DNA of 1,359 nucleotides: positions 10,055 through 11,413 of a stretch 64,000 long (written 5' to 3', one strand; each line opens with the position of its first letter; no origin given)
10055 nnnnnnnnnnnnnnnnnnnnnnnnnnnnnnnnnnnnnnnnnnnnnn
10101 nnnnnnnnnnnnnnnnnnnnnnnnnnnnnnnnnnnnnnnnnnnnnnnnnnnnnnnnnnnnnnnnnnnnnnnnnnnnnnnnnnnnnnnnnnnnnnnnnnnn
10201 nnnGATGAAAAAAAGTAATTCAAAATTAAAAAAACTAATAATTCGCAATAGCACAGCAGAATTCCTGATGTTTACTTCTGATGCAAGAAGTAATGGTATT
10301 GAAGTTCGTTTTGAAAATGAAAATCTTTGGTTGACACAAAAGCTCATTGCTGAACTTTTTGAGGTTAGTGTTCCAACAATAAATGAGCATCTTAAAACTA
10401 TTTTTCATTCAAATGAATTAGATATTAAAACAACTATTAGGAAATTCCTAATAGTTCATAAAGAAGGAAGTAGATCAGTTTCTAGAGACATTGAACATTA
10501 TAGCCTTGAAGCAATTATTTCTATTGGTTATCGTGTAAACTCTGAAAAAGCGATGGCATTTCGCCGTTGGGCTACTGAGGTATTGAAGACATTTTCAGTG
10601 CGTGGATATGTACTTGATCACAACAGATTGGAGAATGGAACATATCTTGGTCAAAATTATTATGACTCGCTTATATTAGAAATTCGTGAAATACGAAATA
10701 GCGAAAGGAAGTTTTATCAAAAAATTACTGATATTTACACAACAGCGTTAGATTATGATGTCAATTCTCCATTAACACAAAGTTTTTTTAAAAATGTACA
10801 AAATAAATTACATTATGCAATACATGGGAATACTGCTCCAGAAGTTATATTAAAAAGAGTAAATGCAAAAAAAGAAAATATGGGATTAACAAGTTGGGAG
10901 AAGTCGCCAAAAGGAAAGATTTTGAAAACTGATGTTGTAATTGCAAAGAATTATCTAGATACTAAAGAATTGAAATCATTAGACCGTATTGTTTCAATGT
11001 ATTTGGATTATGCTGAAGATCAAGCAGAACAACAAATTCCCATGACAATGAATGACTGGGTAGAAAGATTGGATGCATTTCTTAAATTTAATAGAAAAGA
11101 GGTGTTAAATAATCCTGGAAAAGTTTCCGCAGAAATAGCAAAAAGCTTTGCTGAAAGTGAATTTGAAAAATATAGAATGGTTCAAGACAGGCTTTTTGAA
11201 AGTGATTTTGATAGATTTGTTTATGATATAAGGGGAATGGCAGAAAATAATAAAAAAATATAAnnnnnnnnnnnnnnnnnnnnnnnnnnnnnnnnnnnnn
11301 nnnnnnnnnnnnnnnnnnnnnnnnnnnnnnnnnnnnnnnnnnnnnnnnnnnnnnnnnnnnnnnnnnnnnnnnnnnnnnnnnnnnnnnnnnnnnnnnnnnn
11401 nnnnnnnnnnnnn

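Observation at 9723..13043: A four-gene accessory cassette inserted between pheS and pheT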

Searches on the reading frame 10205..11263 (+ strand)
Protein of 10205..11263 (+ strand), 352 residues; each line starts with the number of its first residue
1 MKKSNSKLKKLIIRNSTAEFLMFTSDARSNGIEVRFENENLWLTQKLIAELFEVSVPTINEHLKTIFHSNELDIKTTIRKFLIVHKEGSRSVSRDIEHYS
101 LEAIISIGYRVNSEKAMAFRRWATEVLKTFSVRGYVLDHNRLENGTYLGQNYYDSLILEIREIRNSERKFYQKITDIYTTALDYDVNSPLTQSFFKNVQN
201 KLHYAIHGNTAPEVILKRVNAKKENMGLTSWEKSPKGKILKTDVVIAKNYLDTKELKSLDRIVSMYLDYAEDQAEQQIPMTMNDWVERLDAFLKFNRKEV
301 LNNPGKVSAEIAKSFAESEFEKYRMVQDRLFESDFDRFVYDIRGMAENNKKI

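Call 3: search_protein_families(library=pfam, proteins=[window:10205-11263:+], max_evalue=0.01)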
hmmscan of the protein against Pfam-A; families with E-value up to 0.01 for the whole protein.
window:10205-11263:+ (352 aa): 1 family
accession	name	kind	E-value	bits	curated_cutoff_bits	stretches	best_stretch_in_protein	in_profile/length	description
PF13310.11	Virulence_RhuM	-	1.7e-106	355.6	33.7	1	77-329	2-249/252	Virulence protein RhuM family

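Call 10: find_encoding_contigs(protein=window:10205-11263:+, flank=10000, max_places=10)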
Protein window:10205-11263:+ (352 aa): 12 contigs read that carry it; 10 places shown.
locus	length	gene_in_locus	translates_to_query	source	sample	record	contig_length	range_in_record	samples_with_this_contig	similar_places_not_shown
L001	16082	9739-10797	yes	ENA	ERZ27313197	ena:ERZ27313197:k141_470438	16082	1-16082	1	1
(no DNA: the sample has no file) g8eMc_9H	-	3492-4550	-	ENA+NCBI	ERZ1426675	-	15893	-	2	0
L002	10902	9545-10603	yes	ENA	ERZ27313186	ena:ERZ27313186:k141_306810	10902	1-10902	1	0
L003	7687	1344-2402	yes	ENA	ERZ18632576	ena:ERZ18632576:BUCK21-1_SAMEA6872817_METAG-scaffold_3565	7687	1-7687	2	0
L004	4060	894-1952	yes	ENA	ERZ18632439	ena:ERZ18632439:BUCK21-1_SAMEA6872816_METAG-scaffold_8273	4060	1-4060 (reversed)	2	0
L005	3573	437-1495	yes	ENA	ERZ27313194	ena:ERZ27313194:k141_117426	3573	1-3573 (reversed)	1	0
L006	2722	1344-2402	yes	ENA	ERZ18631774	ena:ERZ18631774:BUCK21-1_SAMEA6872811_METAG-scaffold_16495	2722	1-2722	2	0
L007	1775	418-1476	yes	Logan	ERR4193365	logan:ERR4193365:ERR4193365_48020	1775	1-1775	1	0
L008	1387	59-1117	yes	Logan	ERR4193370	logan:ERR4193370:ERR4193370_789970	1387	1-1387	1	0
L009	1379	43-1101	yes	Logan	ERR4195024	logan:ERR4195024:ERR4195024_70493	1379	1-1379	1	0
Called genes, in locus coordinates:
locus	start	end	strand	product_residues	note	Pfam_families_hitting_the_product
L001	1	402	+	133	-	?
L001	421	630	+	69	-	-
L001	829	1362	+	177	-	PF07963:N_methyl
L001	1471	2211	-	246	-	-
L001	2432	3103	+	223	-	PF01386:Ribosomal_L25p, PF14693:Ribosomal_TL5_C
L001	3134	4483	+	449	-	-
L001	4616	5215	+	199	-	-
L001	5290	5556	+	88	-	PF01197:Ribosomal_L31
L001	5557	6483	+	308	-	PF03462:PCRF, PF00472:RF-1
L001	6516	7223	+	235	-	PF00318:Ribosomal_S2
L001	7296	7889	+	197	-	PF00889:EF_TS, PF25025:EF-Ts_N (weak)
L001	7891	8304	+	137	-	-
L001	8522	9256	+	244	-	PF00152:tRNA-synt_2 (faint), PF01409:tRNA-synt_2d, PF17759:tRNA_synthFbeta (weak)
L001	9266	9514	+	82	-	-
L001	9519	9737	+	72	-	PF07866:DUF1653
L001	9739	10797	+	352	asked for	PF13310:Virulence_RhuM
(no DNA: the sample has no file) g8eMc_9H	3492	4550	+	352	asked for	PF13310:Virulence_RhuM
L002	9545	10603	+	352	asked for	PF13310:Virulence_RhuM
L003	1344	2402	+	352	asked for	PF13310:Virulence_RhuM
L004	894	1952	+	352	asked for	PF13310:Virulence_RhuM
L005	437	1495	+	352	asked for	PF13310:Virulence_RhuM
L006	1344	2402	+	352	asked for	PF13310:Virulence_RhuM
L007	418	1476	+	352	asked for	PF13310:Virulence_RhuM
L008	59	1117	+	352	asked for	PF13310:Virulence_RhuM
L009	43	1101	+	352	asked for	PF13310:Virulence_RhuM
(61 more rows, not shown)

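Call 16: search_protein_families(library=padloc, proteins=[window:10205-11263:+], max_evalue=0.01)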
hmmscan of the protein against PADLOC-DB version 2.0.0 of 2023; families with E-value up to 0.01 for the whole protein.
window:10205-11263:+ (352 aa): 37 families (the best 25 are shown)
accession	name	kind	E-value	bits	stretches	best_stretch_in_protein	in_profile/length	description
PDLC04851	PDC-S05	-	1.4e-148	492.5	1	9-344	4-336/342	-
PDLC04868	PDC-S05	-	8.5e-141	466.8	1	15-343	3-330/335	-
PDLC04853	PDC-S05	-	1.9e-128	426.4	1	16-347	4-330/336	-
PDLC04871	PDC-S05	-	3.1e-122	406.8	1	7-342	120-456/468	-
PDLC04852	PDC-S05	-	9.1e-121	401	1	14-339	7-329/346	-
PDLC04843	PDC-S05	-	7.6e-101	335.6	1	16-338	4-318/330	-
PDLC04864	PDC-S05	-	4.2e-97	322.8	1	75-349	4-273/277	-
PDLC04870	PDC-S05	-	1.6e-87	290.4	1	13-221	4-209/214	-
PDLC04876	PDC-S05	-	2.2e-65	217.7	1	16-181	6-171/174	-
PDLC04854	PDC-S05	-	1.8e-47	159.7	1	18-145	4-131/212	-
PDLC04872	PDC-S05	-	2.7e-46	155.1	1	17-146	4-133/152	-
PDLC04965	PDC-S23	-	1.6e-44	150.7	1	17-183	4-172/327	-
PDLC04964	PDC-S23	-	8e-44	148.2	1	19-145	5-131/331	-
PDLC04860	PDC-S05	-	1.4e-42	142.9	2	8-90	7-89/141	-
PDLC04858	PDC-S05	-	1.8e-42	142.3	1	17-147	4-131/138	-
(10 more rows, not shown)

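Call 17: search_protein_families(library=ncbifam, proteins=[window:10205-11263:+], max_evalue=0.001)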
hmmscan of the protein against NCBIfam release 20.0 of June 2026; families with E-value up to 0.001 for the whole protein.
window:10205-11263:+ (352 aa): 0 families

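Call 24: search_solved_structures(query=window:10205-11263:+, max_evalue=1, show_alignments=2)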
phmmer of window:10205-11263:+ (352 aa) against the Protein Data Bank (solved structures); distinct sequences matched with E-value up to 1: 0.

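Call 26: find_homologous_proteins(query=window:10205-11263:+, max_evalue=1e-20)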
Query window:10205-11263:+ (352 aa): 8000 proteins with E <= 1e-20 among 8000 candidates; the best 120 are listed.
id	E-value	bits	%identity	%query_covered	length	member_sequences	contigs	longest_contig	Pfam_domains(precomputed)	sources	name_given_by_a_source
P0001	2.2e-226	768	100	100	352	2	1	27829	PF13310.12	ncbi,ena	-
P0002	3.7e-183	626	83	96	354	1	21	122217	PF13310.12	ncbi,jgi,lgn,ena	jgi:hypothetical protein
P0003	4.4e-167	573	75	99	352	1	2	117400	PF13310.12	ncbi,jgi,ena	-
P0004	6.4e-159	546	73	95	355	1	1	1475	PF13310.12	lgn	-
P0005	5.0e-158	543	70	98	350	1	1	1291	PF13310.12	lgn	-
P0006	8.7e-157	539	70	98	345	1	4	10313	PF13310.12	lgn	-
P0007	2.3e-156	538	73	96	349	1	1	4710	PF13310.12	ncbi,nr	ncbi:MAG: virulence RhuM family protein [bacterium]|nr:virulence RhuM family protein [bacterium]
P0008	8.1e-156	536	72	96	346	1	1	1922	PF13310.12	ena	-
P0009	5.4e-153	527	69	99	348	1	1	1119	PF13310.12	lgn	-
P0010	7.5e-153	526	70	94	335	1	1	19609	PF13310.12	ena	-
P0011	8.1e-153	526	67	98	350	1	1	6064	PF13310.12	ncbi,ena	-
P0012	1.5e-152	525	70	95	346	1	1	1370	PF13310.12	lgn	-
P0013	1.5e-151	522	67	99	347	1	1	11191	PF13310.12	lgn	-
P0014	9.3e-151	519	69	99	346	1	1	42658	PF13310.12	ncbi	ncbi:virulence RhuM family protein [Deltaproteobacteria bacterium TL4]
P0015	7.0e-150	517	68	96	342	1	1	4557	PF13310.12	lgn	-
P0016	7.8e-149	513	68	93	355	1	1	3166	PF13310.12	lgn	-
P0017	8.0e-149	513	67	98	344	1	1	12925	PF13310.12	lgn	-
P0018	2.4e-148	512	67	97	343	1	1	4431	PF13310.12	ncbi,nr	ncbi:MAG: virulence RhuM family protein [Endomicrobiaceae bacterium]|nr:virulence RhuM family protei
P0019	4.6e-148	511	68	95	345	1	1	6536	PF13310.12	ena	-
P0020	8.4e-148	510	68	94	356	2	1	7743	PF13310.12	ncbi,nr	ncbi:MAG: virulence RhuM family protein [Candidatus Magasanikbacteria bacterium]|nr:virulence RhuM f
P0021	1.3e-147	509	67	99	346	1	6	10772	PF13310.12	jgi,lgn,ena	jgi:hypothetical protein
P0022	1.5e-147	509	67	97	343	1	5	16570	PF13310.12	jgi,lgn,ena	-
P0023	2.2e-147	508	67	99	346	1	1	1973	PF13310.12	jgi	jgi:hypothetical protein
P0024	3.0e-147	508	67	94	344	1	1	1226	PF13310.12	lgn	-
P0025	3.3e-147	508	68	95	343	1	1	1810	PF13310.12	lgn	-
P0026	3.4e-147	508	65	97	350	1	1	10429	PF13310.12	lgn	-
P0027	4.1e-147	507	67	97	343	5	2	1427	PF13310.12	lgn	-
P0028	6.5e-147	507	67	97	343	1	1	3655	PF13310.12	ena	-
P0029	1.2e-146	506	69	94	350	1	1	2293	PF13310.12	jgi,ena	-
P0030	1.5e-146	506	65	97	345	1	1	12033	PF13310.12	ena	-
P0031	1.7e-146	505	68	96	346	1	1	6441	PF13310.12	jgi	jgi:hypothetical protein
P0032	1.7e-146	505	68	94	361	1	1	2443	PF13310.12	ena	-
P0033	1.8e-146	505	67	98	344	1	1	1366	PF13310.12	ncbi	-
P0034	2.2e-146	505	68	96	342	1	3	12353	PF13310.12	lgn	-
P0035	2.3e-146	505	67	99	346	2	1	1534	PF13310.12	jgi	jgi:hypothetical protein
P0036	2.4e-146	505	67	93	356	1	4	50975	PF13310.12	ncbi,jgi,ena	-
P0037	3.3e-146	505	67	94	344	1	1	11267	PF13310.12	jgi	jgi:hypothetical protein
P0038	3.9e-146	504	68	96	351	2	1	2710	PF13310.12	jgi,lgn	-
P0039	4.0e-146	504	68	96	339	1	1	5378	PF13310.12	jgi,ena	-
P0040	6.9e-146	503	70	93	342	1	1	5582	PF13310.12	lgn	-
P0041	1.6e-145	502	66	97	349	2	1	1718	PF13310.12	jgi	-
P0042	1.7e-145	502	68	96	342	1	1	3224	PF13310.12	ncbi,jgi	jgi:hypothetical protein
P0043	2.4e-145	502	68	96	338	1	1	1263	PF13310.12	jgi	jgi:hypothetical protein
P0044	3.2e-145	501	66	96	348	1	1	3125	PF13310.12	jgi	jgi:hypothetical protein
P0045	3.3e-145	501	66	96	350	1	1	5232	PF13310.12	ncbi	-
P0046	4.6e-145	501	67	96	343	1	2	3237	PF13310.12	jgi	-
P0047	5.8e-145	500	69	93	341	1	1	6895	PF13310.12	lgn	-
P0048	6.9e-145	500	65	95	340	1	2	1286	PF13310.12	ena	-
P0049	7.4e-145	500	66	97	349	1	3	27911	PF13310.12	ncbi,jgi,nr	ncbi:MAG: virulence RhuM family protein [Spirochaetia bacterium]|jgi:hypothetical protein|nr:virulen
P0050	7.5e-145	500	65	100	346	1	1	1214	PF13310.12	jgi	-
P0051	8.0e-145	500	66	97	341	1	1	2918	PF13310.12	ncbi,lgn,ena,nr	ncbi:MAG: cell filamentation protein Fic [Xanthomonadaceae bacterium]|nr:cell filamentation protein 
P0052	8.8e-145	500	69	93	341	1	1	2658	PF13310.12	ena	-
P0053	8.9e-145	500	69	93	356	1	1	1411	PF13310.12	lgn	-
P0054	9.7e-145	500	69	93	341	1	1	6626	PF13310.12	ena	-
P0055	1.4e-144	499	68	96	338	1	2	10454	PF13310.12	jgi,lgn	-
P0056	1.5e-144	499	67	95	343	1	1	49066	PF13310.12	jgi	jgi:hypothetical protein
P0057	1.5e-144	499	66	97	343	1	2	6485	PF13310.12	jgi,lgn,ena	-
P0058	1.6e-144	499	69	94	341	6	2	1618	PF13310.12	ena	-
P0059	1.8e-144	499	67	96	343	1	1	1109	PF13310.12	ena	-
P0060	2.5e-144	498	67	96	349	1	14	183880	PF13310.12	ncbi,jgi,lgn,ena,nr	ncbi:MAG: cell filamentation protein Fic [Candidatus Moranbacteria bacterium RIFOXYA12_FULL_35_19]|n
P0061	2.9e-144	498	66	96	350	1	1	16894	PF13310.12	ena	-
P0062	3.6e-144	498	66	94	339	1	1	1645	PF13310.12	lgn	-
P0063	3.6e-144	498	67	95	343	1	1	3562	PF13310.12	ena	-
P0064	4.7e-144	497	67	95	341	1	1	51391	PF13310.12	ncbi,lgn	-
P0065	4.9e-144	497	66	94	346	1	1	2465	PF13310.12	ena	-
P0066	7.2e-144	497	67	95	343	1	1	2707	PF13310.12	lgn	-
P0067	7.6e-144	497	68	97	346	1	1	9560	PF13310.12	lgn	-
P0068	8.1e-144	497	65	96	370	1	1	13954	PF13310.12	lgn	-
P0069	8.9e-144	497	66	94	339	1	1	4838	PF13310.12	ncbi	-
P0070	9.3e-144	496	67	94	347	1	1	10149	PF13310.12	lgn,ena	-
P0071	9.5e-144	496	67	95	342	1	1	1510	PF13310.12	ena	-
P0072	1.1e-143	496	66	97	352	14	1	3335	PF13310.12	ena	-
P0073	1.1e-143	496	66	94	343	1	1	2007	PF13310.12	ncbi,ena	-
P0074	1.1e-143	496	66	94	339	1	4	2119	PF13310.12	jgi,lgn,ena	jgi:hypothetical protein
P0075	1.2e-143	496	67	94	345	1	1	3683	PF13310.12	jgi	jgi:hypothetical protein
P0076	1.5e-143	496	68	94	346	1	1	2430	PF13310.12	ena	-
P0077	1.5e-143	496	66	96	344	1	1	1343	PF13310.12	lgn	-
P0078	1.6e-143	496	69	93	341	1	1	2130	PF13310.12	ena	-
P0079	1.7e-143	496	68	94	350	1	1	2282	PF13310.12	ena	-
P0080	1.8e-143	496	65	95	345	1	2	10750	PF13310.12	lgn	-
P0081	1.8e-143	495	69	93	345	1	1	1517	PF13310.12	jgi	jgi:hypothetical protein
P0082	2.3e-143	495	67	95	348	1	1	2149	PF13310.12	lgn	-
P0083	2.5e-143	495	67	93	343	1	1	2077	PF13310.12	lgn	-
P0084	2.7e-143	495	67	94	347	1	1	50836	PF13310.12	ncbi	ncbi:MAG: virulence RhuM family protein [bacterium]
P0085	2.8e-143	495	66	95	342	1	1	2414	PF13310.12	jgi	jgi:hypothetical protein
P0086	3.0e-143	495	66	98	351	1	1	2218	PF13310.12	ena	-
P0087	3.2e-143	495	68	95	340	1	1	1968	PF13310.12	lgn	-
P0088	3.3e-143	495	66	94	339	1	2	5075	PF13310.12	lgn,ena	-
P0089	3.3e-143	495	66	94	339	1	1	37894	PF13310.12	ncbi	-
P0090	3.3e-143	495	68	95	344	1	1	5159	PF13310.12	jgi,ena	-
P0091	3.5e-143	495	63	97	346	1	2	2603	PF13310.12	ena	-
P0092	3.5e-143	495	66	99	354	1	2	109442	PF13310.12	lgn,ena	-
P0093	3.8e-143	494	64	96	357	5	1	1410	PF13310.12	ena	-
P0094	4.0e-143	494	67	96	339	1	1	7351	PF13310.12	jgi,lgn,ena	-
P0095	5.0e-143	494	64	96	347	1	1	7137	PF13310.12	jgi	jgi:hypothetical protein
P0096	5.0e-143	494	68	96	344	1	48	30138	PF13310.12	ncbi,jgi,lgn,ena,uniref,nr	ncbi:cell filamentation protein Fic [Candidatus Desantisbacteria bacterium CG2_30_40_21]|uniref:Cell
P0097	5.0e-143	494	63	97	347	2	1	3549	PF13310.12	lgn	-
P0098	5.3e-143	494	66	95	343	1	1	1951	PF13310.12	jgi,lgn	-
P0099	6.0e-143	494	66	96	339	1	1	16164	PF13310.12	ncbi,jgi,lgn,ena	ncbi:MAG: virulence RhuM family protein [Parcubacteria group bacterium]|jgi:hypothetical protein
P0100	6.4e-143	494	68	93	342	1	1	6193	PF13310.12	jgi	-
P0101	6.5e-143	494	66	94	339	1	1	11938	PF13310.12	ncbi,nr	ncbi:MAG: virulence RhuM family protein [Methanosarcinaceae archaeon]|nr:virulence RhuM family prote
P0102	7.0e-143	494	68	96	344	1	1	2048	PF13310.12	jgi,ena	-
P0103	7.3e-143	494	67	94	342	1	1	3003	PF13310.12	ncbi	ncbi:MAG: virulence RhuM family protein [Candidatus Falkowbacteria bacterium]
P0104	7.5e-143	493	66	95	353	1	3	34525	PF13310.12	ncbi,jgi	jgi:hypothetical protein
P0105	8.1e-143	493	67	96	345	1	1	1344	PF13310.12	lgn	-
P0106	9.7e-143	493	65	96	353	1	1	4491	PF13310.12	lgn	-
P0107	1.1e-142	493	68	96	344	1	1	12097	PF13310.12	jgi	-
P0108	1.2e-142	493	65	95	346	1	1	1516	PF13310.12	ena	-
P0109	1.2e-142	493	66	94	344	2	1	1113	PF13310.12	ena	-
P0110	1.3e-142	493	66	95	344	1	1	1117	PF13310.12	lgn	-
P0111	1.5e-142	493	65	95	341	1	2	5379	PF13310.12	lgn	-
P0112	1.5e-142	492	63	98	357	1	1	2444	PF13310.12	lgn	-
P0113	1.7e-142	492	66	95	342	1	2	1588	PF13310.12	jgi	jgi:hypothetical protein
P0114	1.8e-142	492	66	94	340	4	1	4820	PF13310.12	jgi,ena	-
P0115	1.8e-142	492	66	94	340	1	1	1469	PF13310.12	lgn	-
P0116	1.9e-142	492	68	96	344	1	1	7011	PF13310.12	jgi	-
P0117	1.9e-142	492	68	93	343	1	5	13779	PF13310.12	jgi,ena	jgi:hypothetical protein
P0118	2.0e-142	492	65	95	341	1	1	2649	PF13310.12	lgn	-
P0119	2.1e-142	492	66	95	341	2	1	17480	PF13310.12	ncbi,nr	ncbi:virulence RhuM family protein [Candidatus Parcubacteria bacterium]|nr:virulence RhuM family pro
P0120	2.3e-142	492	67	95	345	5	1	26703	PF13310.12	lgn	-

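Call 27: find_encoding_contigs(protein=P0002, flank=6000, max_places=4)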
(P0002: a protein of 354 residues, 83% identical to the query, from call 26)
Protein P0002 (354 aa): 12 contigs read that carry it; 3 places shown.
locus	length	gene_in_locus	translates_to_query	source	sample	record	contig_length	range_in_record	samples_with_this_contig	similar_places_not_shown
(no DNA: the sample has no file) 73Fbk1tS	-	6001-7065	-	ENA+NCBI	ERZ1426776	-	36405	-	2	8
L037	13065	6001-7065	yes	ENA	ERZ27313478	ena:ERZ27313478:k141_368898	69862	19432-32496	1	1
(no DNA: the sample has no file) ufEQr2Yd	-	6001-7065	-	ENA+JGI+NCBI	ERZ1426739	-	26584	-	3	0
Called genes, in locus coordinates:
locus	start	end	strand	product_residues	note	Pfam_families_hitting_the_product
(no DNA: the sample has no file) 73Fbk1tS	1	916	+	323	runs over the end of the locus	PF09587:PGA_cap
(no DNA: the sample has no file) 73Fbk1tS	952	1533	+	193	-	-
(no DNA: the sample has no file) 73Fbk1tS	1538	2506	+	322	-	PF09925:DUF2157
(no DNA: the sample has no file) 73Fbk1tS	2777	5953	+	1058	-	PF04563:RNA_pol_Rpb2_1, PF04561:RNA_pol_Rpb2_2, PF04565:RNA_pol_Rpb2_3, PF10385:RNA_pol_Rpb2_45, PF00562:RNA_pol_Rpb2_6, PF04560:RNA_pol_Rpb2_7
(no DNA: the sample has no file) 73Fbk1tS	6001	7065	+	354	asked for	PF13310:Virulence_RhuM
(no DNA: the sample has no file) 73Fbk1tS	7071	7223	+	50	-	-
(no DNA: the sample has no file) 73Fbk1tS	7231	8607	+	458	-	-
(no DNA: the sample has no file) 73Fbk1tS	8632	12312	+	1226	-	PF04997:RNA_pol_Rpb1_1, PF00623:RNA_pol_Rpb1_2, PF04983:RNA_pol_Rpb1_3, PF05000:RNA_pol_Rpb1_4, PF04998:RNA_pol_Rpb1_5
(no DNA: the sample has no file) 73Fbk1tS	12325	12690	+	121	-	-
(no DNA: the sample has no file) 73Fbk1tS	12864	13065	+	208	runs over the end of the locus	-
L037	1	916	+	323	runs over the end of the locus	PF09587:PGA_cap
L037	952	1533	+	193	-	-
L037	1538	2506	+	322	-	PF09925:DUF2157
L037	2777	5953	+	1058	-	PF04563:RNA_pol_Rpb2_1, PF04561:RNA_pol_Rpb2_2, PF04565:RNA_pol_Rpb2_3, PF10385:RNA_pol_Rpb2_45, PF00562:RNA_pol_Rpb2_6, PF04560:RNA_pol_Rpb2_7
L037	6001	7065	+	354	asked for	PF13310:Virulence_RhuM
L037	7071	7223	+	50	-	-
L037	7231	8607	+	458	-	-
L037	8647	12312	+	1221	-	PF04997:RNA_pol_Rpb1_1, PF00623:RNA_pol_Rpb1_2, PF04983:RNA_pol_Rpb1_3, PF05000:RNA_pol_Rpb1_4, PF04998:RNA_pol_Rpb1_5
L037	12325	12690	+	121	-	-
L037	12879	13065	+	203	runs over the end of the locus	-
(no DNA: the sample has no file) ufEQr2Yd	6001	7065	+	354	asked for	PF13310:Virulence_RhuM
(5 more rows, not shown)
